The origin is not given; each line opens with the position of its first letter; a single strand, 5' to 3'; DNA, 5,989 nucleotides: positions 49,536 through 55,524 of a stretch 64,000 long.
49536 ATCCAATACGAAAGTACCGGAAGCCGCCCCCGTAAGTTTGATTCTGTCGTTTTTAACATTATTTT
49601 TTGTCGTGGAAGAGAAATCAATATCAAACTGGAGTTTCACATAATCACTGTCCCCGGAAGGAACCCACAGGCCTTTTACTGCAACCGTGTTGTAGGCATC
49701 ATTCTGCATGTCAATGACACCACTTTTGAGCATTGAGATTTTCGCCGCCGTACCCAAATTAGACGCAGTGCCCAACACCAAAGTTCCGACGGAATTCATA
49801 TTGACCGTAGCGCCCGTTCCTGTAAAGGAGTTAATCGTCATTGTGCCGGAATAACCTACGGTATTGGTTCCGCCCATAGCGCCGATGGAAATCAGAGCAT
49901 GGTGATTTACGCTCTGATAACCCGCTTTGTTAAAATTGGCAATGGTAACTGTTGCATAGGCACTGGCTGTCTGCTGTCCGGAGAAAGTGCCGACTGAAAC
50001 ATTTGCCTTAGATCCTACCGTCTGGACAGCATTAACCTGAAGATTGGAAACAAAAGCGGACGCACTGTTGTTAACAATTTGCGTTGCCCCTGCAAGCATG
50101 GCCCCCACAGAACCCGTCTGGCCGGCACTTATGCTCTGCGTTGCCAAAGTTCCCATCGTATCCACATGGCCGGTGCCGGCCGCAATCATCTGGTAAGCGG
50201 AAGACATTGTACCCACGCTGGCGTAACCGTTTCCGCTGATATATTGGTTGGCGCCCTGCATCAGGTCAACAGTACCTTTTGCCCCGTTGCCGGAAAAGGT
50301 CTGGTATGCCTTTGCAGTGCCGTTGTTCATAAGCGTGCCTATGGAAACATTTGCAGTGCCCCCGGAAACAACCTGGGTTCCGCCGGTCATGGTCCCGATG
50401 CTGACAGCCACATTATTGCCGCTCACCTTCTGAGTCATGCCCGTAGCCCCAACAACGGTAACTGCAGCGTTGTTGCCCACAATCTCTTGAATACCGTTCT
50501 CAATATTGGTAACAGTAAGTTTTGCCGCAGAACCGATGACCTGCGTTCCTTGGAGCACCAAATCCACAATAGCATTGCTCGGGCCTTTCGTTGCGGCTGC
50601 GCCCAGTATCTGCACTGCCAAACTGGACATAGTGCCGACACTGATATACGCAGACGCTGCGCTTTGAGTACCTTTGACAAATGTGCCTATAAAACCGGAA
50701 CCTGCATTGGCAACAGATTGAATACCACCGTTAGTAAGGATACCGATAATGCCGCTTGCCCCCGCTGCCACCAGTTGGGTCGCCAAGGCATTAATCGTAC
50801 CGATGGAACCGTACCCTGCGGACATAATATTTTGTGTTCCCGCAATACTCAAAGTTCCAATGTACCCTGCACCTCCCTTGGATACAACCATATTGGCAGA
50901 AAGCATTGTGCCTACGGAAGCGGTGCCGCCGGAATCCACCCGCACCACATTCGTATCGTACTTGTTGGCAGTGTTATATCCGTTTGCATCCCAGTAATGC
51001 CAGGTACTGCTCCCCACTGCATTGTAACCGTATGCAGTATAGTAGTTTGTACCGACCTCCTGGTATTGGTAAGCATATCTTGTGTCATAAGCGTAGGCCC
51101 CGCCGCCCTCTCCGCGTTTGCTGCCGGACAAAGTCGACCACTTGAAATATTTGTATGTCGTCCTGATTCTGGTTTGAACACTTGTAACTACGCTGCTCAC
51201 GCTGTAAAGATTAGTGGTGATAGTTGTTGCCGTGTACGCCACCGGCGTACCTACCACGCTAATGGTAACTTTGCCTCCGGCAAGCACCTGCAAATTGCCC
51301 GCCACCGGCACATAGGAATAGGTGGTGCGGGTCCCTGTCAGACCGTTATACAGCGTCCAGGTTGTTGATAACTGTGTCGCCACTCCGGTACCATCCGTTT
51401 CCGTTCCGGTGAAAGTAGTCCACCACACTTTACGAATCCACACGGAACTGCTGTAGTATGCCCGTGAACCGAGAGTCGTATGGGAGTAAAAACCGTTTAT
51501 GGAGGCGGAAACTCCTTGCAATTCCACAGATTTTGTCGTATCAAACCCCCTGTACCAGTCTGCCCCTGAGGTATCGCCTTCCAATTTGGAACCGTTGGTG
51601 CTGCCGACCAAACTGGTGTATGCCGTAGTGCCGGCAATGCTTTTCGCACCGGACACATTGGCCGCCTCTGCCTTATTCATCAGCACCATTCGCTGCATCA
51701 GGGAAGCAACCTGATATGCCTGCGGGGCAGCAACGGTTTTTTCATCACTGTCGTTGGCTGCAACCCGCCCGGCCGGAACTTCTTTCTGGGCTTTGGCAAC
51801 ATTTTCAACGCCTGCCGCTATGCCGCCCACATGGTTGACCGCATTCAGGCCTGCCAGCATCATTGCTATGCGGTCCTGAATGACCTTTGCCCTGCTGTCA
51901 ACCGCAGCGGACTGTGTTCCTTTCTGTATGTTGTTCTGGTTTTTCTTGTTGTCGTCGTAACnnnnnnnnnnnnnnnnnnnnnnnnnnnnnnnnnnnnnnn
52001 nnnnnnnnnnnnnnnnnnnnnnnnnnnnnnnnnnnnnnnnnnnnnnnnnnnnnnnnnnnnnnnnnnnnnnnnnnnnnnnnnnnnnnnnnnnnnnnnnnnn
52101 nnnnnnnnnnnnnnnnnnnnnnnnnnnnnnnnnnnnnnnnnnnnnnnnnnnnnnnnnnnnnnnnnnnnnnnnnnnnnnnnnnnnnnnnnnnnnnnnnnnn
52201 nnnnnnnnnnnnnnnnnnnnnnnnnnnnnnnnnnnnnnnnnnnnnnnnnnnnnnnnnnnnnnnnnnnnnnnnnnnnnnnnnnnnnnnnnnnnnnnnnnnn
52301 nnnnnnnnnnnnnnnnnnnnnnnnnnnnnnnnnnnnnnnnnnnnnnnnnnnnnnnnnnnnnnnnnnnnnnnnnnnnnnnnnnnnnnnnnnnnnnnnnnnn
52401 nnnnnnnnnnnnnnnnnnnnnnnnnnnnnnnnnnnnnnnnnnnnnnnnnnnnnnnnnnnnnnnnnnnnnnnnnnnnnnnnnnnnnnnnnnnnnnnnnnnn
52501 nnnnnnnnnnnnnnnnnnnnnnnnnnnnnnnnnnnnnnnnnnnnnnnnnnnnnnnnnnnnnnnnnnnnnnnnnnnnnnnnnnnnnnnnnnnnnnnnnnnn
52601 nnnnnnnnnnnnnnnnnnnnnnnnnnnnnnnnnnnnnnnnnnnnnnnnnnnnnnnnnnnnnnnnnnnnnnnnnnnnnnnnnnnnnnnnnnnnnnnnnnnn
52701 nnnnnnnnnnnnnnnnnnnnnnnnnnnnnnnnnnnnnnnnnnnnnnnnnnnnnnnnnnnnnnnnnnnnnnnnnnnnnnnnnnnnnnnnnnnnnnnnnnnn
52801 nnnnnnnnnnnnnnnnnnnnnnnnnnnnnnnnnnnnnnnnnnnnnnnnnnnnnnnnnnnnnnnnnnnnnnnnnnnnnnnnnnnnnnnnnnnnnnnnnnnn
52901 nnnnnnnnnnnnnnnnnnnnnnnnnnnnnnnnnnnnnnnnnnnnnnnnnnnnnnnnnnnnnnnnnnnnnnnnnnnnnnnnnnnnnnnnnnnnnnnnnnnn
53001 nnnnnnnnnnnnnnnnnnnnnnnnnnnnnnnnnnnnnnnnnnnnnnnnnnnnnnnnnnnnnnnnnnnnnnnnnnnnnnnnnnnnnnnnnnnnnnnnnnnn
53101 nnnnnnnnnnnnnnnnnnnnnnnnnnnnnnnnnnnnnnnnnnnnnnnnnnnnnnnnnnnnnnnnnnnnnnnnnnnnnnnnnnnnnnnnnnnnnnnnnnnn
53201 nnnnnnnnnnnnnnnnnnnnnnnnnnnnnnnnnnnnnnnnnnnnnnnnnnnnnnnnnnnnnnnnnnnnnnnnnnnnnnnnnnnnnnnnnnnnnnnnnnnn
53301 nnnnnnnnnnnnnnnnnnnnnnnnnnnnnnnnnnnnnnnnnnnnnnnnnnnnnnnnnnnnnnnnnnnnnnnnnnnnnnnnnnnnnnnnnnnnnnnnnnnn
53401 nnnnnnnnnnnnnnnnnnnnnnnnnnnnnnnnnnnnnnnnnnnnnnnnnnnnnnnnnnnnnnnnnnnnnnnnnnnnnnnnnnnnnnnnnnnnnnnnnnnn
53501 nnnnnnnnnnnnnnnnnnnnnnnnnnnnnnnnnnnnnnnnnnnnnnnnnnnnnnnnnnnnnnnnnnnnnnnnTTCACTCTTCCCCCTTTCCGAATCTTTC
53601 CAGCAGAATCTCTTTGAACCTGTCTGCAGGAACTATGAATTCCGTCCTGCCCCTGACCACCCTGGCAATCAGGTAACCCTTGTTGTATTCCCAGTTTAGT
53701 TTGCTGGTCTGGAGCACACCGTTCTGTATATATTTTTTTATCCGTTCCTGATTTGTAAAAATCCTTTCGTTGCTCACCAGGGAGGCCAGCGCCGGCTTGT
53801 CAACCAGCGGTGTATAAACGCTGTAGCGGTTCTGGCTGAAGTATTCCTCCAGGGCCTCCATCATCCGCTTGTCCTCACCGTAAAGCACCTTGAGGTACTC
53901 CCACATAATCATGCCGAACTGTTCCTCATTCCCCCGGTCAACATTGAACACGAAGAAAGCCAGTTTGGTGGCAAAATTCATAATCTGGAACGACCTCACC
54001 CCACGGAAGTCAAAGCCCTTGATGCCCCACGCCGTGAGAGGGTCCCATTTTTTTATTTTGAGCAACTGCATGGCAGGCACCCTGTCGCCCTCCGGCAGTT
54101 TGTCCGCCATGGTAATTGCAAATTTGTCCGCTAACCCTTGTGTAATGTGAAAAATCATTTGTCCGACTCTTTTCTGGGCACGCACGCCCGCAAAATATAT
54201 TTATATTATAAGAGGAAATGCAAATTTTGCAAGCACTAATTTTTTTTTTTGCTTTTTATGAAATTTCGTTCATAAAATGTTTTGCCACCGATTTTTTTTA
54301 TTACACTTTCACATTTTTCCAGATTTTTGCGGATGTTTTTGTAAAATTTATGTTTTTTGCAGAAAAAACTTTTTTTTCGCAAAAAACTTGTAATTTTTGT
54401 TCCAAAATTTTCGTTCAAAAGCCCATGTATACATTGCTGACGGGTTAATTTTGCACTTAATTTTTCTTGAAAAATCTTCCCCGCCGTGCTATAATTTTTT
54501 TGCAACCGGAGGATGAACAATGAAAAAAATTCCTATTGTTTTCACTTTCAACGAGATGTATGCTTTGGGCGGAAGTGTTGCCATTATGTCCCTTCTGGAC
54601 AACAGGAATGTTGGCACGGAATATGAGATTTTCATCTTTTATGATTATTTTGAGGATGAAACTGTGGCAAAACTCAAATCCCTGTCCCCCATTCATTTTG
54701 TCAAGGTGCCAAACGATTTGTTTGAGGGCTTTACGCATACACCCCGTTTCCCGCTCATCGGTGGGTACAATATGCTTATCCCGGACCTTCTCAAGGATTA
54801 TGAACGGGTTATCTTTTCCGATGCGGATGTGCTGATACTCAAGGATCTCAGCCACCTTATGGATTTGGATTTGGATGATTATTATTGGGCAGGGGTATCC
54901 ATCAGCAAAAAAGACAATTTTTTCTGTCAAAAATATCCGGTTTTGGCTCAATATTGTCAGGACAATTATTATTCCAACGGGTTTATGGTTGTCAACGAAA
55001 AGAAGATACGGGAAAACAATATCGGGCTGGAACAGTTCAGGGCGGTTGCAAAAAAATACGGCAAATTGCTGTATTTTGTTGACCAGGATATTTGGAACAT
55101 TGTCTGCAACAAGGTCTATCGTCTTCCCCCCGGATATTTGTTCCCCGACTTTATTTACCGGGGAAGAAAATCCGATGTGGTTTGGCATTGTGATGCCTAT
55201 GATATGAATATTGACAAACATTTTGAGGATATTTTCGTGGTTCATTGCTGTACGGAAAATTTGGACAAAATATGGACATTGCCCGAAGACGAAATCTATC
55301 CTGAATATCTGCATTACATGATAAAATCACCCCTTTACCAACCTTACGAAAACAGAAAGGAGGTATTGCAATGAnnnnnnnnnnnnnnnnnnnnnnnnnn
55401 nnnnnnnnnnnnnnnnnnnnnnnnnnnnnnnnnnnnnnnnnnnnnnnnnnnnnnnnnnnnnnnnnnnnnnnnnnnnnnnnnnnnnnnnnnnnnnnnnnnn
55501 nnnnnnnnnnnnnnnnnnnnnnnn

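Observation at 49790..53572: TibC/Aah-type heptosyltransferase coupled to a giant protein that carries its cognate 19-aa repeats only near the N-terminus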

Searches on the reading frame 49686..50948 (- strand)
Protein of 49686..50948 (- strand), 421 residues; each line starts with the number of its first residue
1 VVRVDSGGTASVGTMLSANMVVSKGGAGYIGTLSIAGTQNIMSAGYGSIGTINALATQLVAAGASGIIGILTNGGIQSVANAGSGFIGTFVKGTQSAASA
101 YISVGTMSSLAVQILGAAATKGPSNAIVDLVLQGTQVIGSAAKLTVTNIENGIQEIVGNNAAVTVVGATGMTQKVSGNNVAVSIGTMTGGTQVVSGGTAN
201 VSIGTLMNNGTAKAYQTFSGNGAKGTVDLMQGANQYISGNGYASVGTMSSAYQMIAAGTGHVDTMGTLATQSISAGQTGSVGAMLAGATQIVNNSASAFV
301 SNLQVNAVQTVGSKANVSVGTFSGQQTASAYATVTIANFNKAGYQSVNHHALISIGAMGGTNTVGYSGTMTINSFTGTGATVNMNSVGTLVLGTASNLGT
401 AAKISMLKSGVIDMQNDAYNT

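Call 11: search_protein_families(library=ncbifam, proteins=[window:49686-50948:-], max_evalue=10)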
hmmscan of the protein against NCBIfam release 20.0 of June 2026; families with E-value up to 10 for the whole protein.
window:49686-50948:- (421 aa): 0 families

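Call 12: search_protein_families(library=pfam, proteins=[window:49686-50948:-], max_evalue=10)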
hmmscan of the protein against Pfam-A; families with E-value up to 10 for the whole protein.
window:49686-50948:- (421 aa): 1 family
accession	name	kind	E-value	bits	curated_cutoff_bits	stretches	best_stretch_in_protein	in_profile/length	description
PF14001.12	YdfZ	-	0.49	11.3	27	0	37-58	12-33/64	YdfZ protein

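Call 14: search_solved_structures(query=window:49686-50948:-, max_evalue=10, show_alignments=2)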
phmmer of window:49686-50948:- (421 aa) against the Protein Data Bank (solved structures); distinct sequences matched with E-value up to 10: 0.

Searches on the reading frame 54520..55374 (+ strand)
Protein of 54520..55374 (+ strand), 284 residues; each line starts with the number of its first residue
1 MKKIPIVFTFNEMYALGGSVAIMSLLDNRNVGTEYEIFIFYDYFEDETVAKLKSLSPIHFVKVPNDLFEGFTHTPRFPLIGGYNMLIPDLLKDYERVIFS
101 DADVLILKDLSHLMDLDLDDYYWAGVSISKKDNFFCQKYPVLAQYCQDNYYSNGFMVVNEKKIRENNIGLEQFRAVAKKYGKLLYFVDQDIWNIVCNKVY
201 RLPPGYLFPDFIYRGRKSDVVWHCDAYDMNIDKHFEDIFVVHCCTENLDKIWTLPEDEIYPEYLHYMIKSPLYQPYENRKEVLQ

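Call 9: search_protein_families(library=pfam, proteins=[window:54520-55374:+], max_evalue=0.01)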
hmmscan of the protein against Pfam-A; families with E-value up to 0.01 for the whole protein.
window:54520-55374:+ (284 aa): 2 families
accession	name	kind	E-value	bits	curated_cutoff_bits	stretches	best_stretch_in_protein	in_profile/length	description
PF01501.26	Glyco_transf_8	-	2.2e-23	83.6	24.3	1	5-245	1-244/253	Glycosyl transferase family 8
PF18404.7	Glyco_transf_24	-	2.4e-06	27.6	25.7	1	79-207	79-218/268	Glucosyltransferase 24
